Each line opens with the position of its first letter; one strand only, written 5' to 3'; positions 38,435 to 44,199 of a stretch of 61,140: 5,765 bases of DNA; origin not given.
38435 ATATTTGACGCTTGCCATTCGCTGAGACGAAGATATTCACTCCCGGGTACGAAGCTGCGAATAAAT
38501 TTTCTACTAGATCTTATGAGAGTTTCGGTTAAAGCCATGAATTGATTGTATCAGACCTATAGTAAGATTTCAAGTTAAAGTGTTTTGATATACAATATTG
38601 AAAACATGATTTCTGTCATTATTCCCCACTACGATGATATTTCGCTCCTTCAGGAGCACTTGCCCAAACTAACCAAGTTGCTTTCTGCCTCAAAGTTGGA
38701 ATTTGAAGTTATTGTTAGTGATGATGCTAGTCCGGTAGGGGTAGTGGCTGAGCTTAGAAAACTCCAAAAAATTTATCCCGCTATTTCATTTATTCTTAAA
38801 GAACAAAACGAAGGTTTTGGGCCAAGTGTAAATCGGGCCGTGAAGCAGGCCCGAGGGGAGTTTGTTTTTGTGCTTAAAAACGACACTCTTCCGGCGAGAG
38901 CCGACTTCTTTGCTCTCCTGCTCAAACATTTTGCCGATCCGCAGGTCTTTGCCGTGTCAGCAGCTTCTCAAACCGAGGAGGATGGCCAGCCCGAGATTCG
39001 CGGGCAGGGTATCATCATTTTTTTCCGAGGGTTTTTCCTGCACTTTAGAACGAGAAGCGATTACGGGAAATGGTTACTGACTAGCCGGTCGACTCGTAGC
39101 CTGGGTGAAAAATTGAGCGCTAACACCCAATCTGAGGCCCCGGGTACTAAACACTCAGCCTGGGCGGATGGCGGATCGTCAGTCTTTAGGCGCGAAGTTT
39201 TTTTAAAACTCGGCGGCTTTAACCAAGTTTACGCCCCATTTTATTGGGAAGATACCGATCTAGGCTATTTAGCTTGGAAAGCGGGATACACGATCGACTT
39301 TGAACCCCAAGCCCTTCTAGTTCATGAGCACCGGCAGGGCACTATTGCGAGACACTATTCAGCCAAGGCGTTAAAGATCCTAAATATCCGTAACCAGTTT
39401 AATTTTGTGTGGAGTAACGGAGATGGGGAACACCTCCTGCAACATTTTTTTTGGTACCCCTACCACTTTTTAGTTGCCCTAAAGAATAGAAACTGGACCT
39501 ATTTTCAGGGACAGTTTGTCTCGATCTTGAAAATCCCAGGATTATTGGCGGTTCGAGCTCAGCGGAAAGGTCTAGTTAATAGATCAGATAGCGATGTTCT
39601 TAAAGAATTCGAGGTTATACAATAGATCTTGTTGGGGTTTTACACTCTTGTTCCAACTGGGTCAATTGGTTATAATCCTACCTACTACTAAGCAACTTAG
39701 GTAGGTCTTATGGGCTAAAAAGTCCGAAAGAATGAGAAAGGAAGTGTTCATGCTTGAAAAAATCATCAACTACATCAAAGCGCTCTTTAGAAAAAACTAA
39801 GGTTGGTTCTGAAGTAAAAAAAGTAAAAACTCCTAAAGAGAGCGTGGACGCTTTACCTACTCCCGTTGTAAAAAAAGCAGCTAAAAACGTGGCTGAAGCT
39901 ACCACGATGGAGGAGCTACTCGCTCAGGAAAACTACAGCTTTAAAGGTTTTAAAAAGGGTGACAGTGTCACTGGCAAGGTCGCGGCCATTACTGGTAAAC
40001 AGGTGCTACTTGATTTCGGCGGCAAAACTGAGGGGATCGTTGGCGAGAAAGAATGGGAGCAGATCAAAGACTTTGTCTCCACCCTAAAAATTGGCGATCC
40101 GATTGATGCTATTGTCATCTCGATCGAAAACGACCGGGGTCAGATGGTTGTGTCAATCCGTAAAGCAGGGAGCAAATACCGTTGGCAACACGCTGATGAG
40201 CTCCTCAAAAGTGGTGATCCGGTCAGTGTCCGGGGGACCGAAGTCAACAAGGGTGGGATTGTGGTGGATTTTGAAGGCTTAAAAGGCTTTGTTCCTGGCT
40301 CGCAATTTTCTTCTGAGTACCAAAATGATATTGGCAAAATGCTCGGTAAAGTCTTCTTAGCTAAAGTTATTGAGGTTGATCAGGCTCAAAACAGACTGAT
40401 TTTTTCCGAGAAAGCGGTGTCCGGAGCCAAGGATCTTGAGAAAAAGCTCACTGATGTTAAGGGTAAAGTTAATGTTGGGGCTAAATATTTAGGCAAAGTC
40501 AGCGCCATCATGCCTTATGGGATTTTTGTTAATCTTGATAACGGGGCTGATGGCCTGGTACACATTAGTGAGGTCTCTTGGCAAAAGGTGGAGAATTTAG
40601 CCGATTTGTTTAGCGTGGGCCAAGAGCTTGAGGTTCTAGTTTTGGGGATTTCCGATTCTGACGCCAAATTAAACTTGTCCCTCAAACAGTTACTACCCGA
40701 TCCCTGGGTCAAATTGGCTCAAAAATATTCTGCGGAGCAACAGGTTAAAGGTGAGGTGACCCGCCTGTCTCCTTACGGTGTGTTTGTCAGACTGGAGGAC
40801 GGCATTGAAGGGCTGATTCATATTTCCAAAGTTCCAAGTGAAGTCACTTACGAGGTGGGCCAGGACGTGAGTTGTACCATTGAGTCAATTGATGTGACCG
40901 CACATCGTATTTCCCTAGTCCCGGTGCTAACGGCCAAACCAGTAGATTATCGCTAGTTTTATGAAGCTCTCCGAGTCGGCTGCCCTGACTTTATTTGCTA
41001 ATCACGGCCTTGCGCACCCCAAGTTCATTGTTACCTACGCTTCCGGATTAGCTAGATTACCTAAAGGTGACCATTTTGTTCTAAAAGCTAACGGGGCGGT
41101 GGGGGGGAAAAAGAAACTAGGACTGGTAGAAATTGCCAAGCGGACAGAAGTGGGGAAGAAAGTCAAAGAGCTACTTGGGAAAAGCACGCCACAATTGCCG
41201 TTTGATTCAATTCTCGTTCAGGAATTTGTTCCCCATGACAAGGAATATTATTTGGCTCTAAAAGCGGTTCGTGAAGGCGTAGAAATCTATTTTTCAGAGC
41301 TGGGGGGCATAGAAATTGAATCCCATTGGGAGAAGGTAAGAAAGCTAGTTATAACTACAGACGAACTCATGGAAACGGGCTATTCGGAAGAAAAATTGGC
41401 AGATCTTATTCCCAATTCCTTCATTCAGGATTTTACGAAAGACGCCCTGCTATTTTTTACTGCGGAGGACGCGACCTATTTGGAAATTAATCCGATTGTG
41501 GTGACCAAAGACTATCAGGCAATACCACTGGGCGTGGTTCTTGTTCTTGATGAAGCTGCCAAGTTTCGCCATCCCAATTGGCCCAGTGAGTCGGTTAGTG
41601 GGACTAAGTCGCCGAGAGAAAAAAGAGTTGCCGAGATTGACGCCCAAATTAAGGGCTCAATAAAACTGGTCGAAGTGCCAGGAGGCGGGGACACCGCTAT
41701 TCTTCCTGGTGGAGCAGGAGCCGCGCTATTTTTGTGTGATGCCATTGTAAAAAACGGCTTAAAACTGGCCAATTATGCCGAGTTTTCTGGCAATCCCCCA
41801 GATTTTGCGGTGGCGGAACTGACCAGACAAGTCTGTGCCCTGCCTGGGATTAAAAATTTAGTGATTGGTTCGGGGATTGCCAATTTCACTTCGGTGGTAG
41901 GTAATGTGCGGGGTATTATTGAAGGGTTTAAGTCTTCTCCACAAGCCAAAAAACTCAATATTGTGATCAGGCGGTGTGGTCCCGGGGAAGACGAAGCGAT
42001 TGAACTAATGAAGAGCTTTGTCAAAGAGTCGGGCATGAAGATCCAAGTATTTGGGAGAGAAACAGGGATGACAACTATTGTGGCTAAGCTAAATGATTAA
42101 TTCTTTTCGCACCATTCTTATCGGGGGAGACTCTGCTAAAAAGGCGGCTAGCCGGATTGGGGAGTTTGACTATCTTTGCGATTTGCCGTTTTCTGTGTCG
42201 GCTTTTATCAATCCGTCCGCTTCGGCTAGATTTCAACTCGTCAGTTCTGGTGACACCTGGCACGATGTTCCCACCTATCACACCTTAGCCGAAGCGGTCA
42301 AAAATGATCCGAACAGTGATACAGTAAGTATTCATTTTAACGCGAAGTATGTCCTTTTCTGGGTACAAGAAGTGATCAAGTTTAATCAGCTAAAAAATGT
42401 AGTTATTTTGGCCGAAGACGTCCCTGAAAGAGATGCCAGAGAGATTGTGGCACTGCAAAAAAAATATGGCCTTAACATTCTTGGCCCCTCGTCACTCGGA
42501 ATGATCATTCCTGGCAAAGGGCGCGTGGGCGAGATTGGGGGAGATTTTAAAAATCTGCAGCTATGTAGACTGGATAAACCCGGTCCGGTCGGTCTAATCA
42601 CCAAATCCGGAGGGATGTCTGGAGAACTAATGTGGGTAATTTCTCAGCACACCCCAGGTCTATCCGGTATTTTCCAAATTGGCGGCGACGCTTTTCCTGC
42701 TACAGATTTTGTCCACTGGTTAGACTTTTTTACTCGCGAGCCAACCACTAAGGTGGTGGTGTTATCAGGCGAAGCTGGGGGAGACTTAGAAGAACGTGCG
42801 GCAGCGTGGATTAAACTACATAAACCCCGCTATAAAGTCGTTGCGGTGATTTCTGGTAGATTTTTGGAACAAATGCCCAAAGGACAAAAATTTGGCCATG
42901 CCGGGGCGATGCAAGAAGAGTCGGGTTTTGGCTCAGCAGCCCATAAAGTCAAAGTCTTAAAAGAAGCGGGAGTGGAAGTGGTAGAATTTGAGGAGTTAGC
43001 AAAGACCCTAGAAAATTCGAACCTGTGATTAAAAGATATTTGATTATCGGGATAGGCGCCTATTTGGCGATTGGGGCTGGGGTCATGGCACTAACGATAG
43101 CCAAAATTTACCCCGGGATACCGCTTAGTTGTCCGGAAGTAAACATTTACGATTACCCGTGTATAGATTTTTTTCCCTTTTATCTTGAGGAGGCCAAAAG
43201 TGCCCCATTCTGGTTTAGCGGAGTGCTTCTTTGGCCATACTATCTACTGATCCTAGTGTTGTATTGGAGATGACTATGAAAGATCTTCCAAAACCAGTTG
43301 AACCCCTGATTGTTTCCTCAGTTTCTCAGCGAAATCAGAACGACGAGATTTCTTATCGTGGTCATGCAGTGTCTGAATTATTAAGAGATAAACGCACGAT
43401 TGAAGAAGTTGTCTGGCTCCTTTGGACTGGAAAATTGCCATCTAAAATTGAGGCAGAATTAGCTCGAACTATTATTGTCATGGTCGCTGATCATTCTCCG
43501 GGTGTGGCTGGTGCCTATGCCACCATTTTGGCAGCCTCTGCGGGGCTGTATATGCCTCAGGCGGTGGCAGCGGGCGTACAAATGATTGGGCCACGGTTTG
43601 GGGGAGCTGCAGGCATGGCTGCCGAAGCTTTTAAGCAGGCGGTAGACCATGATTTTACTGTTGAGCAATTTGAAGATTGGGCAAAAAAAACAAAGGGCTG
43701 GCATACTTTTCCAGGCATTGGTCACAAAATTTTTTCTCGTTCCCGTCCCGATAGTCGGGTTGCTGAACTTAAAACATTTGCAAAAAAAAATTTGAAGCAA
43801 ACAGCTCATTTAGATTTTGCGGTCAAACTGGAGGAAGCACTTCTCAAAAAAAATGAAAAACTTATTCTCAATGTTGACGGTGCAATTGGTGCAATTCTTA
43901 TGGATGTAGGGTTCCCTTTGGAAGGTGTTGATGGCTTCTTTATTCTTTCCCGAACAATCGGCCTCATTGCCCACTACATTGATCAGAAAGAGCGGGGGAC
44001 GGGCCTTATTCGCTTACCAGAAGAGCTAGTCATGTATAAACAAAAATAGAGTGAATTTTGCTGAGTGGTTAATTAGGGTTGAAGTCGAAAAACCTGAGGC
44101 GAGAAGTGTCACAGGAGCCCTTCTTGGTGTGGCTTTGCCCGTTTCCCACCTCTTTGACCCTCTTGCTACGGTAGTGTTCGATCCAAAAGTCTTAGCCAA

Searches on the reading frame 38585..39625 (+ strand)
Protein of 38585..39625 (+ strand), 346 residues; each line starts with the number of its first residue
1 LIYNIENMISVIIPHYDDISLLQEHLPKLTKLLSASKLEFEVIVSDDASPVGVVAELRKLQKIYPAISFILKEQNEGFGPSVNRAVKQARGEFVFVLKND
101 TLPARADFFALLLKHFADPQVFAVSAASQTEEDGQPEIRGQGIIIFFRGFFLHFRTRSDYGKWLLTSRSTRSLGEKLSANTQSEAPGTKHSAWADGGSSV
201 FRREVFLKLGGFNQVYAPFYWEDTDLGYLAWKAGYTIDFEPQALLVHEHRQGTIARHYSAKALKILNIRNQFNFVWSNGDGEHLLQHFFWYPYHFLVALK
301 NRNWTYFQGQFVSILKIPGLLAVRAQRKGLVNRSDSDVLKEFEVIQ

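Call 71: search_protein_families(library=pfam, proteins=[window:38585-39625:+], max_evalue=0.001)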
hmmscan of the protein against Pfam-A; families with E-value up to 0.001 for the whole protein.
window:38585-39625:+ (346 aa): 3 families
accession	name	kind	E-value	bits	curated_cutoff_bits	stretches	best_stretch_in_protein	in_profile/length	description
PF00535.33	Glycos_transf_2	-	5.6e-17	62.6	23.3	1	10-142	1-130/168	Glycosyl transferase family 2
PF13641.12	Glyco_tranf_2_3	-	2.6e-12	47.7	27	1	9-264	3-218/230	Glycosyltransferase like family 2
PF13632.12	Glyco_trans_2_3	-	9.2e-07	29.3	27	1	193-268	72-143/198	Glycosyl transferase family group 2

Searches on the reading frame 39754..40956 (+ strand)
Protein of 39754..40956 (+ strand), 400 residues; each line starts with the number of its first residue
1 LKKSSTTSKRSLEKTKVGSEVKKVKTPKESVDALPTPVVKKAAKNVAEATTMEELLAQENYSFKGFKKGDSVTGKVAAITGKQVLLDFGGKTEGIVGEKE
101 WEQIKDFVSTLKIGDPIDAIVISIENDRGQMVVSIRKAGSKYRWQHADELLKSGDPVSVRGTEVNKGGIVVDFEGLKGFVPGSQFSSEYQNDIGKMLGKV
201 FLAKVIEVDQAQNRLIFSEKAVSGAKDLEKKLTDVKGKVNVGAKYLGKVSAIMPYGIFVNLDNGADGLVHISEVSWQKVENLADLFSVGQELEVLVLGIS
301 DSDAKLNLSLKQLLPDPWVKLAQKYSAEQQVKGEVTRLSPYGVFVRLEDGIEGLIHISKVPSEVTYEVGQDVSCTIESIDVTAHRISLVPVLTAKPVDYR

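Call 71: search_protein_families(library=pfam, proteins=[window:39754-40956:+], max_evalue=0.001)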
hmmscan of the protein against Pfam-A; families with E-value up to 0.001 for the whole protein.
window:39754-40956:+ (400 aa): 4 families
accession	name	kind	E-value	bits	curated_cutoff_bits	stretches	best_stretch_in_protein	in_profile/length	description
PF00575.29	S1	-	2e-49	166.3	22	4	238-311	1-74/74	S1 RNA binding domain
PF23459.1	S1_RRP5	-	3.6e-10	40.7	27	1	247-310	9-72/72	RRP5 S1 domain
PF21710.3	Spt6_S1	-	1.4e-06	29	27.5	0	249-311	24-87/91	Spt6, S1/OB domain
PF21543.3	CvfB_2nd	-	0.00036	20.9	27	0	288-311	53-75/76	Virulence regulatory factor CvfB, second domain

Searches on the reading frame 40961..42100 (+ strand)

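Call 71: search_protein_families(library=pfam, proteins=[window:40961-42100:+], max_evalue=0.001)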
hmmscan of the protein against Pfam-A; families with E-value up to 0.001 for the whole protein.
window:40961-42100:+ (379 aa): 3 families
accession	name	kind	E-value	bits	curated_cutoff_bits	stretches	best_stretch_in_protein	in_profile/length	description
PF16114.10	Citrate_bind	-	2e-37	128.9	26.8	1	217-375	4-172/177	ATP citrate lyase citrate-binding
PF24948.1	Citrate_synth_N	-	5.7e-24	85.2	83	1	37-203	52-227/232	ATP-citrate synthase ATP-grasp domain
PF08442.15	ATP-grasp_2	-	3.2e-12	46.9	29.5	1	3-181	2-202/202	ATP-grasp domain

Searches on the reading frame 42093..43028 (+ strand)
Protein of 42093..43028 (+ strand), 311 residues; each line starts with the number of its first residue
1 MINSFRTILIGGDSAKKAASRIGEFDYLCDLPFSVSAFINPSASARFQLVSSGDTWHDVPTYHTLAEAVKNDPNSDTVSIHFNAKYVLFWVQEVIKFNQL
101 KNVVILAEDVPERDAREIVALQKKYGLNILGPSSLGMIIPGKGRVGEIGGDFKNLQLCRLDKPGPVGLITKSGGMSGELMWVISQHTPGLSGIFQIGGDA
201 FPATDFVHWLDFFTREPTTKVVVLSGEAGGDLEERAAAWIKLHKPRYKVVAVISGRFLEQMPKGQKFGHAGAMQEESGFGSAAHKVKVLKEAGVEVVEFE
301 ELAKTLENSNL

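Call 71: search_protein_families(library=pfam, proteins=[window:42093-43028:+], max_evalue=0.001)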
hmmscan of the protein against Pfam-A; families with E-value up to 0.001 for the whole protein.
window:42093-43028:+ (311 aa): 2 families
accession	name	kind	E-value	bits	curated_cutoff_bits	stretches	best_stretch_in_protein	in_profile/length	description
PF00549.24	Ligase_CoA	-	9.4e-12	45.6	24.5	1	170-285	2-118/128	CoA-ligase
PF13607.11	Succ_CoA_lig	-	4.8e-09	36.5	27.4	1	163-304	1-133/138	Succinyl-CoA ligase like flavodoxin domain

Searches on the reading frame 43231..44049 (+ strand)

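Call 71: search_protein_families(library=pfam, proteins=[window:43231-44049:+], max_evalue=0.001)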
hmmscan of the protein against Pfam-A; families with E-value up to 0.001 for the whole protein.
window:43231-44049:+ (272 aa): 1 family
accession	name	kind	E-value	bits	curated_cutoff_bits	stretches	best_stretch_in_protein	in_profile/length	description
PF00285.26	Citrate_synt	-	2.3e-35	122.7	27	2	72-261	164-355/357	Citrate synthase, C-terminal domain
